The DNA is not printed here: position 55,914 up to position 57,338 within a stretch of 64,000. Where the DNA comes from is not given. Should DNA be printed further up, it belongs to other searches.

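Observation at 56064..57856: DnaB-C/KaiC-like RecA-fold ATPase translationally coupled to a SigB/F-type sigma factor at the end of the chemotaxis operon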

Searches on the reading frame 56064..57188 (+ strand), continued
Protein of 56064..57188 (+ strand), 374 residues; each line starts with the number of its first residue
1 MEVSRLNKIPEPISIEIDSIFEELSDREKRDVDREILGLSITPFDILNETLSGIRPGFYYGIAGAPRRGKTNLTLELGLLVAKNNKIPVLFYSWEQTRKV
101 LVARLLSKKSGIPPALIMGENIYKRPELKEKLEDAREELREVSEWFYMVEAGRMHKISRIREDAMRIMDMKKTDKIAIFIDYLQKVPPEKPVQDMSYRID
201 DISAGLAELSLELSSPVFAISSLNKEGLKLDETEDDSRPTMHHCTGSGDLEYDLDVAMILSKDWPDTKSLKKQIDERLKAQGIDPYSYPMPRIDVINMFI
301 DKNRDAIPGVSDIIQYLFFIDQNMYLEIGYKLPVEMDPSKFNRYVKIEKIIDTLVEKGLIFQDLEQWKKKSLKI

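Call 10: find_encoding_contigs(protein=P0069, flank=6000, max_places=2)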
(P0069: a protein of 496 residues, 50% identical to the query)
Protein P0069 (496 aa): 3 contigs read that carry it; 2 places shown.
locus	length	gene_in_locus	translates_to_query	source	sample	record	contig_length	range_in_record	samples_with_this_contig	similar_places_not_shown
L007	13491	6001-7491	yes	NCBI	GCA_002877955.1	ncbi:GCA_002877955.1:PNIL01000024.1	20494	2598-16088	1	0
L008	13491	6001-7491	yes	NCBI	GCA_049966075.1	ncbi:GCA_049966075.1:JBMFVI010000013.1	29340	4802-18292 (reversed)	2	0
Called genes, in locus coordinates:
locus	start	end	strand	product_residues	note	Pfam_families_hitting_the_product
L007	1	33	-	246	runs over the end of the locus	PF02463:SMC_N, PF00005:ABC_tran, PF13304:AAA_21 (faint)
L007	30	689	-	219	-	PF00528:BPD_transp_1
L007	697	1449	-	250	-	PF00497:SBP_bac_3, PF10613:Lig_chan-Glu_bd (faint), PF09084:NMT1 (faint)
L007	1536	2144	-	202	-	-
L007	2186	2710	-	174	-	PF07638:Sigma70_ECF (weak), PF04542:Sigma70_r2, PF08281:Sigma70_r4_2, PF04545:Sigma70_r4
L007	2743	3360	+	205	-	PF02660:G3P_acyltransf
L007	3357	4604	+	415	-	PF10646:Germane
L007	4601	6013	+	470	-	PF01979:Amidohydro_1 (faint), PF07969:Amidohydro_3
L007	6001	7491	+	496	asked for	PF03796:DnaB_C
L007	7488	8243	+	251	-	PF00994:MoCF_biosynth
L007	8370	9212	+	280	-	PF00288:GHMP_kinases_N, PF08544:GHMP_kinases_C (weak)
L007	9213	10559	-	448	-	PF00875:DNA_photolyase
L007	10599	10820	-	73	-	-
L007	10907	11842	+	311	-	PF04463:2-thiour_desulf, PF08349:DUF1722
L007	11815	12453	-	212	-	PF01467:CTP_transf_like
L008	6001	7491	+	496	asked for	PF03796:DnaB_C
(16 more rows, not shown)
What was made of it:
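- In Caldisericota the gene precedes a MoCF_biosynth gene that may be CinA-like (call 10; weak).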

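Call 11: find_encoding_contigs(protein=P0094, flank=6000, max_places=2)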
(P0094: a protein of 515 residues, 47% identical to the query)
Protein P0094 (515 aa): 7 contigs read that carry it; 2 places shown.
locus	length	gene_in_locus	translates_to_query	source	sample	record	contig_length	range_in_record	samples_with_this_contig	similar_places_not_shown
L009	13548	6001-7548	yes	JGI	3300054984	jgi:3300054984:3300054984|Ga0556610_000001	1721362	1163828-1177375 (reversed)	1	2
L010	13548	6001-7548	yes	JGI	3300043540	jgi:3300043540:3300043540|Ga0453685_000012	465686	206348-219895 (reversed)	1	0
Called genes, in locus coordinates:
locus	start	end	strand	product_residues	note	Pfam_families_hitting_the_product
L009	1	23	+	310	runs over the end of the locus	PF13495:Phage_int_SAM_4 (weak), PF00589:Phage_integrase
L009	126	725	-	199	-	-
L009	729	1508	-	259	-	PF03734:YkuD (faint)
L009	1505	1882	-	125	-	PF13620:CarboxypepD_reg (weak), PF13715:CarbopepD_reg_2 (weak), PF22904:NOMO1-like_2nd (weak)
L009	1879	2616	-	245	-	-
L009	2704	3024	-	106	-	-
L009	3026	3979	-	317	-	-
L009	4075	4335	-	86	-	-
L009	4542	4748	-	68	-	-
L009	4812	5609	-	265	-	-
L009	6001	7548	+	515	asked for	PF13481:AAA_25 (weak), PF03796:DnaB_C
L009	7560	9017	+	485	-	PF13291:ACT_4 (faint), PF00390:malic, PF03949:Malic_M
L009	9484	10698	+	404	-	PF00999:Na_H_Exchanger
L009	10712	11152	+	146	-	PF00582:Usp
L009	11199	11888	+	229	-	PF00149:Metallophos, PF12850:Metallophos_2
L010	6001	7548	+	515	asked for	PF13481:AAA_25 (weak), PF03796:DnaB_C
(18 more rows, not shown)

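Call 13: find_related_loci(query=A1, collection=genome_contigs, flank=10000)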
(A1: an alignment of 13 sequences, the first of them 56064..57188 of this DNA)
Query A1 (374 aa) in genome_contigs; peptide patterns used: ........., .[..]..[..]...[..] (x = any residue, [..] = any of these).
292 stretches matched a pattern; 262 encode a relative of the query (tblastn E <= 1e-3); the best 80 are kept; 80 distinct loci.
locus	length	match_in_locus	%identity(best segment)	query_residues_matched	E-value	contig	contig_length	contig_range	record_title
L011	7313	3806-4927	86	1-374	0e+0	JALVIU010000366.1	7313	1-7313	MAG: Candidatus Atribacteria bacterium isolate A1_metabat1_scaf2bin.155 A1_NODE_7772_length_7313_cov_6.363206, whole gen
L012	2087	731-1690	52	11-332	6e-111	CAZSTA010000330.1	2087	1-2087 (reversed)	MAG TPA_asm: uncultured bacterium isolate binchicken_co34_576 genome assembly, contig: NODE_100577_length_2087_cov_4.864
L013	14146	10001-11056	46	5-363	3e-105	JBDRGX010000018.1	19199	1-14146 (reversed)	MAG: bacterium isolate MEGAHIT-group-1.471 k141_8904138, whole genome shotgun sequence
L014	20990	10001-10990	51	36-360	3e-104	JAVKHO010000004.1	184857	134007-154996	MAG: Candidatus Tepidifontimicrobium thermophilum isolate HHBFW-2_201803_bins_14 HHBFW-2_201803_bins_14_scaffold_4, whol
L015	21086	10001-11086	45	1-360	3e-103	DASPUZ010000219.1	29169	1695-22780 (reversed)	MAG TPA_asm: bacterium isolate SMAG_U12316 k141_1100285, whole genome shotgun sequence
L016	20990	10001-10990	51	36-360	3e-103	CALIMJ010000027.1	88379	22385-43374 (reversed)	MAG: uncultured bacterium isolate S1_Bin_METABAT__12_1 genome assembly, contig: c_000002559606, whole genome shotgun seq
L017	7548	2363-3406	50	17-359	7e-103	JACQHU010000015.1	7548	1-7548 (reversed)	MAG: Armatimonadetes bacterium isolate NC_groundwater_1107_Ag_S2p5_69_169 S_2p5_S6_coassembly_k141_473986, whole genome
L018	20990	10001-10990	51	36-360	5e-103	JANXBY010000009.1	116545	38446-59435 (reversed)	MAG: Armatimonadota bacterium isolate SKYB51 k141_455190, whole genome shotgun sequence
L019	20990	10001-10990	50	36-360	5e-103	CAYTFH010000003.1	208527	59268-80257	MAG TPA_asm: uncultured bacterium isolate binchicken_co30_114 genome assembly, contig: NODE_67_length_208527_cov_102.125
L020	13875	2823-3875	47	15-360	6e-103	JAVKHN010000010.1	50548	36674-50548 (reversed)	MAG: Candidatus Sysuimicrobium calidum isolate HHBFW-2_201803_bins_120 HHBFW-2_201803_bins_120_scaffold_10, whole genome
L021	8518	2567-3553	50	36-359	1e-102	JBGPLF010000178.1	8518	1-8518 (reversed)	MAG: bacterium isolate OBJ_0618_7090110_269 k141_11386882_length_8518_cov_10.0000, whole genome shotgun sequence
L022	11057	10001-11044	48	17-359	2e-102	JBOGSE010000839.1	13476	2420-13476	MAG: bacterium isolate M3-S_metawrap_bin.18 k127_1299173, whole genome shotgun sequence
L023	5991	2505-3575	47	5-360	9e-102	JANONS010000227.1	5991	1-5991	MAG: Armatimonadota bacterium isolate VAR_43_metabat_323 VAR_43_k141_4770560, whole genome shotgun sequence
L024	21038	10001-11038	48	18-359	1e-101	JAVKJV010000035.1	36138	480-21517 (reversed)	MAG: Candidatus Fervidifonticultor quartus isolate JZ-4_201709_bins_106 JZ-4_201709_bins_106_scaffold_35, whole genome s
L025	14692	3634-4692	46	13-371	4e-101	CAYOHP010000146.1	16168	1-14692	MAG TPA_asm: uncultured bacterium isolate SRP323723_co1_104 genome assembly, contig: NODE_2971_length_16168_cov_7.589152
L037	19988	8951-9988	47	13-365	3e-100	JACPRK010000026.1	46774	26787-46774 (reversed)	MAG: Candidatus Wallbacteria bacterium isolate NC_groundwater_677_Ag_B-0.1um_67_38 B_1_S1_Biohub_coassembly_k141_407166,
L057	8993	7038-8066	45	16-365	4e-98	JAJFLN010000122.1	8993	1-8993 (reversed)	MAG: Candidatus Cloacimonadota bacterium isolate OFTM100 OFTM100_121, whole genome shotgun sequence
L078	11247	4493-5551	44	13-372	2e-96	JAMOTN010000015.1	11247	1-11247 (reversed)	MAG: bacterium isolate 4571-419_metabat2_scaf2bin.021 4571-419_scaffold_1463_c1, whole genome shotgun sequence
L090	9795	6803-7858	44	2-360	6e-95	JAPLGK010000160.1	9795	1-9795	MAG: Caldiserica bacterium isolate LacPavin_0920_SED5_MAG_59_17 LacPavin_0920_SED5_scaffold_1558468, whole genome shotgu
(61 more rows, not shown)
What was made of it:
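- ATPase family: 262 species-level genomes (call 13).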

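Call 19: find_encoding_contigs(protein=P0075, flank=10000, max_places=1)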
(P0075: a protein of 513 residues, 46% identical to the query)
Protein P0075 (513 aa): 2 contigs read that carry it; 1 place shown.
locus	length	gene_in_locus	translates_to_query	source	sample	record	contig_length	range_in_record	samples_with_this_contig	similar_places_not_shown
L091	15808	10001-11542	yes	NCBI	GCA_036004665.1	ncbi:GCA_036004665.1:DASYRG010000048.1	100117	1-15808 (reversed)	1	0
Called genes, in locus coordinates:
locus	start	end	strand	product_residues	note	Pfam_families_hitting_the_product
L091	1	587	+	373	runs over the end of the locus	PF13433:Peripla_BP_5, PF13458:Peripla_BP_6, PF01094:ANF_receptor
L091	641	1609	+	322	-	PF16868:NMT1_3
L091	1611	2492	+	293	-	-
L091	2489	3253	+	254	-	-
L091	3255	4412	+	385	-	-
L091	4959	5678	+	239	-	PF04542:Sigma70_r2, PF04545:Sigma70_r4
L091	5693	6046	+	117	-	PF03259:Robl_LC7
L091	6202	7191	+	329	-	PF00089:Trypsin, PF13365:Trypsin_2, PF00595:PDZ, PF13180:PDZ_2, PF17820:PDZ_6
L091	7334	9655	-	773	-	PF13428:TPR_14 (faint), PF05157:MshEN, PF00437:T2SSE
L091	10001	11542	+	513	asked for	PF03796:DnaB_C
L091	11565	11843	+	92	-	PF00376:MerR, PF13411:MerR_1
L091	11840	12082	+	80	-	PF20660:DUF6812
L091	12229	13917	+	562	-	PF05157:MshEN, PF00437:T2SSE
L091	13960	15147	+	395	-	PF00437:T2SSE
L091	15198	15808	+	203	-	PF28597:T2SSF_N, PF00482:T2SSF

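Call 20: find_encoding_contigs(protein=P0081, flank=10000, max_places=1)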
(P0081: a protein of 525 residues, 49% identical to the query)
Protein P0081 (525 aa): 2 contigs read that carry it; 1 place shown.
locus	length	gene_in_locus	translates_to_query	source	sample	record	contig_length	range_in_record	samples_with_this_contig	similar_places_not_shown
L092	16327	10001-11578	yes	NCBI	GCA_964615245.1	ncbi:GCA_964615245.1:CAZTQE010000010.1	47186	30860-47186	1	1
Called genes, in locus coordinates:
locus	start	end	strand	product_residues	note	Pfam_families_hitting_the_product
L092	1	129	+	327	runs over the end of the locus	PF07719:TPR_2 (faint), PF13432:TPR_16, PF14559:TPR_19 (weak), PF23914:TPR_CcmH_CycH (faint), PF01464:SLT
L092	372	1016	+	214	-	-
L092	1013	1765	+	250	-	-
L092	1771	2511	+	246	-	-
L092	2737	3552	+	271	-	PF04542:Sigma70_r2, PF04545:Sigma70_r4, PF08281:Sigma70_r4_2 (faint)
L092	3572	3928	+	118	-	PF03259:Robl_LC7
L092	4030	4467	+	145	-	-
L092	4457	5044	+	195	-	PF07963:N_methyl (faint)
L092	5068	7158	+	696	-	PF16241:DUF4900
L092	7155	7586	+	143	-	-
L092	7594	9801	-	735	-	PF07719:TPR_2 (faint), PF13414:TPR_11, PF13428:TPR_14 (faint), PF05157:MshEN, PF00437:T2SSE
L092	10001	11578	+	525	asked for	PF03796:DnaB_C, PF13481:AAA_25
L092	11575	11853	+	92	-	PF00376:MerR, PF13411:MerR_1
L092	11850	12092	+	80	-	PF20660:DUF6812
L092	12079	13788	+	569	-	PF05157:MshEN, PF00437:T2SSE, PF13401:AAA_22 (faint)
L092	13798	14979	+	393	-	PF00437:T2SSE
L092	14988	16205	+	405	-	PF28597:T2SSF_N, PF00482:T2SSF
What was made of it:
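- Armatimonadota clusters read sigma-Robl_LC7 ... pilB | DnaB-like-MerR-DUF6812-pilB-pilT-pilC (calls 19, 20).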

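Call 21: find_encoding_contigs(protein=P0002, flank=8000, max_places=2)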
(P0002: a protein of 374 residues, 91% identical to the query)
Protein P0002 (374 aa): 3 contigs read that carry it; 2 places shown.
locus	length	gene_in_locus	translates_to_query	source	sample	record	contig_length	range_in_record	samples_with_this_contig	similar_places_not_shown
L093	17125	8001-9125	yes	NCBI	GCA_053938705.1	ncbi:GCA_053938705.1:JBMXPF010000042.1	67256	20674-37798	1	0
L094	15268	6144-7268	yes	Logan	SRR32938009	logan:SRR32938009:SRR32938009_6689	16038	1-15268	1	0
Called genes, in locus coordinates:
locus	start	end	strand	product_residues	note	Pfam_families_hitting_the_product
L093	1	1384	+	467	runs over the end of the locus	PF20250:FapA_N, PF03961:FapA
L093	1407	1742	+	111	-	-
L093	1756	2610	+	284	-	PF03705:CheR_N, PF01739:CheR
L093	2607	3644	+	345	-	PF00072:Response_reg, PF01339:CheB_methylest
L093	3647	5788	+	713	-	PF01627:Hpt, PF07194:P2, PF02895:H-kinase_dim, PF02518:HATPase_c, PF01584:CheW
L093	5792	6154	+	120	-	PF00072:Response_reg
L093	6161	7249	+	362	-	PF13487:HD_5, PF01966:HD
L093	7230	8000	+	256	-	PF06750:A24_N_bact, PF01478:Peptidase_A24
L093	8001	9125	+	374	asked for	PF03796:DnaB_C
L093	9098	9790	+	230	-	PF04542:Sigma70_r2, PF13518:HTH_28 (faint), PF04539:Sigma70_r3 (weak), PF08281:Sigma70_r4_2 (faint), PF04545:Sigma70_r4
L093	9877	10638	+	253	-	PF00497:SBP_bac_3, PF10613:Lig_chan-Glu_bd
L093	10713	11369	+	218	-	PF00528:BPD_transp_1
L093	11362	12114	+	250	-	PF09818:ABC_ATPase (faint), PF20703:nSTAND1 (weak), PF00005:ABC_tran, PF02463:SMC_N (weak), PF13304:AAA_21 (weak)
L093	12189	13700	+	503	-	PF00496:SBP_bac_5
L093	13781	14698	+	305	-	PF19300:BPD_transp_1_N, PF00528:BPD_transp_1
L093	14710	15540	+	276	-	PF12911:OppC_N, PF00528:BPD_transp_1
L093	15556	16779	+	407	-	PF01546:Peptidase_M20, PF07687:M20_dimer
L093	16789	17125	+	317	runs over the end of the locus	PF03576:Peptidase_S58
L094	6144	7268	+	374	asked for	PF03796:DnaB_C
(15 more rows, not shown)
